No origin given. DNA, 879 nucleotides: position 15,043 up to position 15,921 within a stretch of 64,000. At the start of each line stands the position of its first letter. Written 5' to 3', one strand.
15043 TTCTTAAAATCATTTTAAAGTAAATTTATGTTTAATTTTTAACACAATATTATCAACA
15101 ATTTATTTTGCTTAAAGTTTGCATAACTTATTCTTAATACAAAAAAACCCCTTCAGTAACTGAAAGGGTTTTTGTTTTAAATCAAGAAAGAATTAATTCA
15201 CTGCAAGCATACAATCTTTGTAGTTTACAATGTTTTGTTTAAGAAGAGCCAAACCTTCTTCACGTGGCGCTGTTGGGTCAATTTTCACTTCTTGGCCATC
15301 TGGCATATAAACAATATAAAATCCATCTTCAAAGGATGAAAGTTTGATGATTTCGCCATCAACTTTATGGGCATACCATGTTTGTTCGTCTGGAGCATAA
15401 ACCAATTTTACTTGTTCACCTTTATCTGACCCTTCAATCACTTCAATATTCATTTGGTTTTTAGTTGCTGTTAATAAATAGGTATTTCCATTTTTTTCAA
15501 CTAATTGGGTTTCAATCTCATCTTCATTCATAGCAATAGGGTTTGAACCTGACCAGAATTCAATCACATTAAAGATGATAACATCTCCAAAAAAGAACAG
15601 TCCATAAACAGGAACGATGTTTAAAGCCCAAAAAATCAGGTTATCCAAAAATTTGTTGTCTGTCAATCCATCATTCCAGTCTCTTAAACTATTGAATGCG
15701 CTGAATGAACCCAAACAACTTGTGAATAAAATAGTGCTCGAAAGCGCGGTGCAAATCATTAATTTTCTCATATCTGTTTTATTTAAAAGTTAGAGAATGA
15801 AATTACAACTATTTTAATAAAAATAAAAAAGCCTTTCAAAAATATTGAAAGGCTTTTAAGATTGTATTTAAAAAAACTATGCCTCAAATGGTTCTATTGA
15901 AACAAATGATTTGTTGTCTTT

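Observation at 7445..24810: Four conserved genes each broken by a single-nucleotide frameshift (probable indel sequencing errors, otherwise recent pseudogenisation)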

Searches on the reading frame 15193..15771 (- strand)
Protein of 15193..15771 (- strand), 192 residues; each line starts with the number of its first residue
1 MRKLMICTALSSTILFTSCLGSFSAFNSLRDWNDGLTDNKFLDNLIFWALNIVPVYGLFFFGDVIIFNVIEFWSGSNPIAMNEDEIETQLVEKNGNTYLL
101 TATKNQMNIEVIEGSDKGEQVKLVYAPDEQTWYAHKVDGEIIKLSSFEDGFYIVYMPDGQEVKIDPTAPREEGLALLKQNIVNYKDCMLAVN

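Call 23: find_encoding_contigs(protein=window:15193-15771:-, flank=10000, max_places=10)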
Protein window:15193-15771:- (192 aa): 1 contig read that carries it; 1 place shown.
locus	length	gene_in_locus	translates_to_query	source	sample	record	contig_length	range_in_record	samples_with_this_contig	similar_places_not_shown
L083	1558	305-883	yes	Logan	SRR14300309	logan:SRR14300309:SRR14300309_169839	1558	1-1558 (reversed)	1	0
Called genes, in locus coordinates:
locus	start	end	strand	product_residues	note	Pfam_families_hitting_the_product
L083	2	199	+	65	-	?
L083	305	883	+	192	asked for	PF11810:DUF3332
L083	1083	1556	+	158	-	?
